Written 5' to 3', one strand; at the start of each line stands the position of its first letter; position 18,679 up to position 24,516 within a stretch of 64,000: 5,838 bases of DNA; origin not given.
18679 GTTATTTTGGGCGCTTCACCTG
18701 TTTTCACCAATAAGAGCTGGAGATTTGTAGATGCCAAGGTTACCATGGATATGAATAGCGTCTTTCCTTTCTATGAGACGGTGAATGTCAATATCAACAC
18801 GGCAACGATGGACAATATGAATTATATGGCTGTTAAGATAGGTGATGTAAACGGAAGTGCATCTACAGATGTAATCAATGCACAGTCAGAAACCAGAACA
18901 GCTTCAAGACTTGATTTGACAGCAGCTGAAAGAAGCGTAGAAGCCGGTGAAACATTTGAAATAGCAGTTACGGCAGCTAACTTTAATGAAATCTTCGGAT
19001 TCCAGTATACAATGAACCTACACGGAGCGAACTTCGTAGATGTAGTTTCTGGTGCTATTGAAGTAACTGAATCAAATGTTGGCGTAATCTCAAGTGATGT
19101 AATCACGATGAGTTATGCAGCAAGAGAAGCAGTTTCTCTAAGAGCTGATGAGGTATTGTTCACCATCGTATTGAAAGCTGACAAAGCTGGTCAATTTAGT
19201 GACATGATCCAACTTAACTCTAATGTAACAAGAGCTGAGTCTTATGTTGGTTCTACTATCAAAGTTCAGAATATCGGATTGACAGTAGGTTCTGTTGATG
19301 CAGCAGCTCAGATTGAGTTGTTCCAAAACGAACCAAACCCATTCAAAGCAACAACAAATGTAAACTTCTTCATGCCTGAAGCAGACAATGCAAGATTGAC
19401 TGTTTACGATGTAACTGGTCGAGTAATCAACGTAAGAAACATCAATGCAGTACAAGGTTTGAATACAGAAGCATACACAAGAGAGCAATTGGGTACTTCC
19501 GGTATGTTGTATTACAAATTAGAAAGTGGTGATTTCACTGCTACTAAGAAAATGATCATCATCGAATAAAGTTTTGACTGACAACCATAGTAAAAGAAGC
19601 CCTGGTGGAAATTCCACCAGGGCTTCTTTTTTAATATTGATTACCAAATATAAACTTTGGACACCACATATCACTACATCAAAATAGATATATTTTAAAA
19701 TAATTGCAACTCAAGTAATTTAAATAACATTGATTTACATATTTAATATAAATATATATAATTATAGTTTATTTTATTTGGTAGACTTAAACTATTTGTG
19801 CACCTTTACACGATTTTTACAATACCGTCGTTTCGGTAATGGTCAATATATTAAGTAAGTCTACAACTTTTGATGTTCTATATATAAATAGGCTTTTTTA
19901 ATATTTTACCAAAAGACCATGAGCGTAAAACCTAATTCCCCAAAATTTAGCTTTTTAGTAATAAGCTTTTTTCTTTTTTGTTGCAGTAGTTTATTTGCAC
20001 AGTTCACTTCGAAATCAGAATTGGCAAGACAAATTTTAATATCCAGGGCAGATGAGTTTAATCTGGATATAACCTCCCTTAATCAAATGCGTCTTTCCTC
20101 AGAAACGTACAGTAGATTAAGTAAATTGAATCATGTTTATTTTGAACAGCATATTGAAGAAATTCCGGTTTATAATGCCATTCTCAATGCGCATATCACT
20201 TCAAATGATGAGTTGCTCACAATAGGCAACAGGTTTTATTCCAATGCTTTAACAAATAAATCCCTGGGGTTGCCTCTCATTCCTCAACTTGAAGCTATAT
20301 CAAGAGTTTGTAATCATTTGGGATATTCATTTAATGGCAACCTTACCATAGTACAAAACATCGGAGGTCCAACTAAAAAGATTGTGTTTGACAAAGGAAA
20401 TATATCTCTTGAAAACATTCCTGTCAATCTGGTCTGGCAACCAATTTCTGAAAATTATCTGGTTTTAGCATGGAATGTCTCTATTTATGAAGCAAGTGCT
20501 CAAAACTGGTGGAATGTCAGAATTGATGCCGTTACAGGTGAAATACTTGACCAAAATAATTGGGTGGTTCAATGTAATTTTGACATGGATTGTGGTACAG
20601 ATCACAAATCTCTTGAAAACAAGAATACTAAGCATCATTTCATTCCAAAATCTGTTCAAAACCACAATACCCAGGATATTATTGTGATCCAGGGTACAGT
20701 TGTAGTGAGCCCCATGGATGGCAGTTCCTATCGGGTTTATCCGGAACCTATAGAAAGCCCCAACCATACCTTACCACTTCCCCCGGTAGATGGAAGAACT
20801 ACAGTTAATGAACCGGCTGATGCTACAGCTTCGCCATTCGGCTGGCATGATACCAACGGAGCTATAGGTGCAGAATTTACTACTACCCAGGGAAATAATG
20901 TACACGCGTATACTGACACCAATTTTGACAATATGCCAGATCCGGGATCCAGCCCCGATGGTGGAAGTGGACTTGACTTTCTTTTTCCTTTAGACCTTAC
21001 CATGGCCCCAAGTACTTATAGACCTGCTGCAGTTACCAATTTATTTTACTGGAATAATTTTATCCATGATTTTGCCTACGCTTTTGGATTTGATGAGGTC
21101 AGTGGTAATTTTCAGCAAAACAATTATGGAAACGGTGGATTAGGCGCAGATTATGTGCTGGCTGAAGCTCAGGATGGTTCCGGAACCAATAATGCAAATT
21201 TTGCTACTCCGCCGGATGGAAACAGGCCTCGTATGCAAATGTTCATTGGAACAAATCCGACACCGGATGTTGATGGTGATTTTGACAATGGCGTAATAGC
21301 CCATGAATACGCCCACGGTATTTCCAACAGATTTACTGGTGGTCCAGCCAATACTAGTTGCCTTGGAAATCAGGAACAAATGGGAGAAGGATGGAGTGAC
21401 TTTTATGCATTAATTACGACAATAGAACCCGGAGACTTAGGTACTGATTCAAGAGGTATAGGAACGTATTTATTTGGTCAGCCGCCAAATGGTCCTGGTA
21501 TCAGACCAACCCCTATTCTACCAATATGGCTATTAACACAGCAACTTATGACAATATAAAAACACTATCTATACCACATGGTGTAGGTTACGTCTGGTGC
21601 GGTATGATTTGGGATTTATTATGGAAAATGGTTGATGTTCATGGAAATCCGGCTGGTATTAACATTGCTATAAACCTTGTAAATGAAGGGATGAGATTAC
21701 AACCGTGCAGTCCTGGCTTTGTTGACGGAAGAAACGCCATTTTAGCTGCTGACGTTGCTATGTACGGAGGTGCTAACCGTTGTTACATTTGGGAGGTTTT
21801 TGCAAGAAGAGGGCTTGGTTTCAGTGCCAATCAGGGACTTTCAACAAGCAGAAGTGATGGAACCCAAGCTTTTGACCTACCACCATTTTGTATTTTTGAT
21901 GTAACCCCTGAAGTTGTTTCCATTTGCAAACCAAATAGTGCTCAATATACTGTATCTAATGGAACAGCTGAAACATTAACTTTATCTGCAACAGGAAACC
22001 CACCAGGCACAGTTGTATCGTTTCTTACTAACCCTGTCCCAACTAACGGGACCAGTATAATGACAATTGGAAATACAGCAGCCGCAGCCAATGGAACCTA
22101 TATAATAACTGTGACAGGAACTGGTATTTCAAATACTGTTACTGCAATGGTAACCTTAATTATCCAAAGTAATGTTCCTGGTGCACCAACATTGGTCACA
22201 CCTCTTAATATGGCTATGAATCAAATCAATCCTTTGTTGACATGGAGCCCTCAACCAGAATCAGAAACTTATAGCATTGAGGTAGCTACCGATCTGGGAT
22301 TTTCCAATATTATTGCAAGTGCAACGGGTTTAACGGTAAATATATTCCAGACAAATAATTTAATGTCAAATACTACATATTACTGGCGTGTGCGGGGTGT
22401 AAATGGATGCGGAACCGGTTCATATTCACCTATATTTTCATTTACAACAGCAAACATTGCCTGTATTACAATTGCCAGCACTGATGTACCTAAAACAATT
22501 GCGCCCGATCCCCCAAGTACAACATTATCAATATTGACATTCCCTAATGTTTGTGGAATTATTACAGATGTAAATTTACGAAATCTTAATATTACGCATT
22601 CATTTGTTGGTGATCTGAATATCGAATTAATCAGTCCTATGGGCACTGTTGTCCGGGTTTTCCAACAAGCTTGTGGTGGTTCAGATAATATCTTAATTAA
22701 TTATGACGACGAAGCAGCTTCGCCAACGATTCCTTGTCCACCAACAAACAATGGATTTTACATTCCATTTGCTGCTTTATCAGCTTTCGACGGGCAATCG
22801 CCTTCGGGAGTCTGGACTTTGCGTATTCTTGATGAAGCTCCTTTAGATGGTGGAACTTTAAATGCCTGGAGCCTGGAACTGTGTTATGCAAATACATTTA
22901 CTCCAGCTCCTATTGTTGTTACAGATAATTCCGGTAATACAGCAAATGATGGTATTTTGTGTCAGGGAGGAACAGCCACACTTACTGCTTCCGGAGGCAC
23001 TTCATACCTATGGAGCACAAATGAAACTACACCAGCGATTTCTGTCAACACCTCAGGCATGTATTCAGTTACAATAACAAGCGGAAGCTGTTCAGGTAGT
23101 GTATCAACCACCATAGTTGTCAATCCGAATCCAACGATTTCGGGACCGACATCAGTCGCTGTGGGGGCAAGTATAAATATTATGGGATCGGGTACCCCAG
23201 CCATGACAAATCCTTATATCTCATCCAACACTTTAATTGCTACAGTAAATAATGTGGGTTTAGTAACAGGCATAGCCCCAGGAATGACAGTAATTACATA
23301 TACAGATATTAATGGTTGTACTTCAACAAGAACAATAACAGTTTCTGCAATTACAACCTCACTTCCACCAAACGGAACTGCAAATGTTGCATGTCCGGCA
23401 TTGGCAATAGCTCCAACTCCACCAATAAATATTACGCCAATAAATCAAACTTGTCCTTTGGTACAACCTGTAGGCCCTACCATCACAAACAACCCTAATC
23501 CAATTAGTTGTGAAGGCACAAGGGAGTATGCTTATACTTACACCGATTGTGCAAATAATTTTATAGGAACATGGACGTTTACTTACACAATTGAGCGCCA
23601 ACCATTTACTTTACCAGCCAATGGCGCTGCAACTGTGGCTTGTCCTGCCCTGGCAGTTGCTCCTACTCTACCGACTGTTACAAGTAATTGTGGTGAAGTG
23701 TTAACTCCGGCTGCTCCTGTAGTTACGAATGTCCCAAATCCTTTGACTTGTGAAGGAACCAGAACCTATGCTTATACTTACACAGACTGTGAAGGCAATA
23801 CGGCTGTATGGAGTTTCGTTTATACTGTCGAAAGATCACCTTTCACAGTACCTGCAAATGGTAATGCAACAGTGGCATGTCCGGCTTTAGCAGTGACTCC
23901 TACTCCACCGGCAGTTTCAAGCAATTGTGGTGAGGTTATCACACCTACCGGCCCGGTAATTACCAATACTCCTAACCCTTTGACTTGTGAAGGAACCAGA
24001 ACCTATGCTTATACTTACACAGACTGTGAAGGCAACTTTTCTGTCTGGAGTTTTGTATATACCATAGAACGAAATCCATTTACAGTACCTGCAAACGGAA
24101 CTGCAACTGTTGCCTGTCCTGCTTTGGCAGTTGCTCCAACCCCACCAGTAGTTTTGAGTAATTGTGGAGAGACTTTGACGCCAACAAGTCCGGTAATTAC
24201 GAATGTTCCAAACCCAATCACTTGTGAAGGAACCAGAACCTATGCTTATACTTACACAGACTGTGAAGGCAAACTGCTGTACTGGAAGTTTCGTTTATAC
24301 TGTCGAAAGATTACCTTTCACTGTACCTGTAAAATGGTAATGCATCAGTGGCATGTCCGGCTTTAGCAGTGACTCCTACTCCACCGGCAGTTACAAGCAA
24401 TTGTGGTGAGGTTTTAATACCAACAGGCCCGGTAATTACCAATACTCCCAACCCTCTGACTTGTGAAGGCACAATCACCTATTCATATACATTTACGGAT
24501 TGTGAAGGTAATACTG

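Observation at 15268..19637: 4.4-kb direct repeat 9.8 kb apart with mosaic identity: concerted evolution and a recombination substrate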

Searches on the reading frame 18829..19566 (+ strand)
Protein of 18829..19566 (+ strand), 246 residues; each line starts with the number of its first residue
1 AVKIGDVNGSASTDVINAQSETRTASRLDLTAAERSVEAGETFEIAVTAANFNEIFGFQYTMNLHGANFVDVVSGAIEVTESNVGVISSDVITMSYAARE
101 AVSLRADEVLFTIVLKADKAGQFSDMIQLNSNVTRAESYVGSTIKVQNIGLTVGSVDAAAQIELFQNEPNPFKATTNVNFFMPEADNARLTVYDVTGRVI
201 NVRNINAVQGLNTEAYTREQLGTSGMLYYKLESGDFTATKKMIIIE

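Call 50: search_protein_families(library=pfam, proteins=[window:18829-19566:+], max_evalue=1)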
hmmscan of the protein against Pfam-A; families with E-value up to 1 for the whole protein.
window:18829-19566:+ (246 aa): 1 family
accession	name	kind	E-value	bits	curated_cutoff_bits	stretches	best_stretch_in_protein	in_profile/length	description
PF18962.6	Por_Secre_tail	-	2.8e-07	31.2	27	1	169-244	3-75/75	Secretion system C-terminal sorting domain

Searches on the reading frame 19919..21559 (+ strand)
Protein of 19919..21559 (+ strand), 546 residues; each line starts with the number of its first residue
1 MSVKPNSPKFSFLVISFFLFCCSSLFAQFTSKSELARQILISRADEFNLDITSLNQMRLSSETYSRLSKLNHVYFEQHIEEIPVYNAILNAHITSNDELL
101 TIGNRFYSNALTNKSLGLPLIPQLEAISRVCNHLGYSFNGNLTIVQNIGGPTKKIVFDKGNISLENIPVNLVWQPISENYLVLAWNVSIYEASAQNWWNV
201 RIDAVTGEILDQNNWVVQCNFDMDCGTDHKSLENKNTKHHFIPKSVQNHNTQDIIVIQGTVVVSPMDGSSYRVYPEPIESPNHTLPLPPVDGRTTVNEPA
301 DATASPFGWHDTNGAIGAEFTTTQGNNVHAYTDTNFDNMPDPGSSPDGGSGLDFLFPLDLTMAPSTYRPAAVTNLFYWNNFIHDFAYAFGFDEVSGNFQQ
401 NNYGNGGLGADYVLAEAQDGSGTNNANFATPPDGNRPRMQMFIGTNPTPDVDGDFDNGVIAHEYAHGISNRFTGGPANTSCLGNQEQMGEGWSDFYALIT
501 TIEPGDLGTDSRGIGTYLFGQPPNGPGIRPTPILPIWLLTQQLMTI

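Call 6: search_protein_families(library=pfam, proteins=[window:19919-21559:+], max_evalue=0.01)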
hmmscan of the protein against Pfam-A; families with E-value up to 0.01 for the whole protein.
window:19919-21559:+ (546 aa): 3 families
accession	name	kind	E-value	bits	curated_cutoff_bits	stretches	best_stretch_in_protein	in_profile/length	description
PF02128.21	Peptidase_M36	-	8.1e-91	305.4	23.3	1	270-532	1-253/368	Fungalysin metallopeptidase (M36)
PF07504.19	FTP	-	2.8e-07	30.7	21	1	56-106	2-51/51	Fungalysin/Thermolysin Propeptide Motif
PF03413.25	PepSY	-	0.0025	18.5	24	1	181-212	29-59/60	Peptidase propeptide and YPEB domain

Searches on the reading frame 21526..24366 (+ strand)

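Call 6: search_protein_families(library=pfam, proteins=[window:21526-24366:+], max_evalue=0.01)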
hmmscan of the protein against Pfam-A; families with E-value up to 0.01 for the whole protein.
window:21526-24366:+ (946 aa): 7 families
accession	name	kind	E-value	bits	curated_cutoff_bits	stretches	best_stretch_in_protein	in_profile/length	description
PF23237.1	HYR_4C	-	2.4e-87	287.6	27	4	773-847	1-73/73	HYR-like domain with 4 cysteines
PF02128.21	Peptidase_M36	-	1.2e-31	110.7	23.3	1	1-101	258-368/368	Fungalysin metallopeptidase (M36)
PF01483.27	P_proprotein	-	4.4e-14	52.8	21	1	353-451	7-85/86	Proprotein convertase P-domain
PF02368.24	Big_2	-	9.4e-05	22.7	22.8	1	542-597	12-71/79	Bacterial Ig-like domain (group 2)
PF00041.27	fn3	-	0.00046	20.8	25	1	238-305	18-82/84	Fibronectin type III domain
PF16656.11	Pur_ac_phosph_N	-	0.0017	19.3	30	1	267-308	56-93/93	Purple acid Phosphatase, N-terminal domain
PF25788.1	Ig_Rha78A_N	-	0.0087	16.7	27.4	0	234-309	18-102/105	Rha78A-like, N-terminal immunoglobulin domain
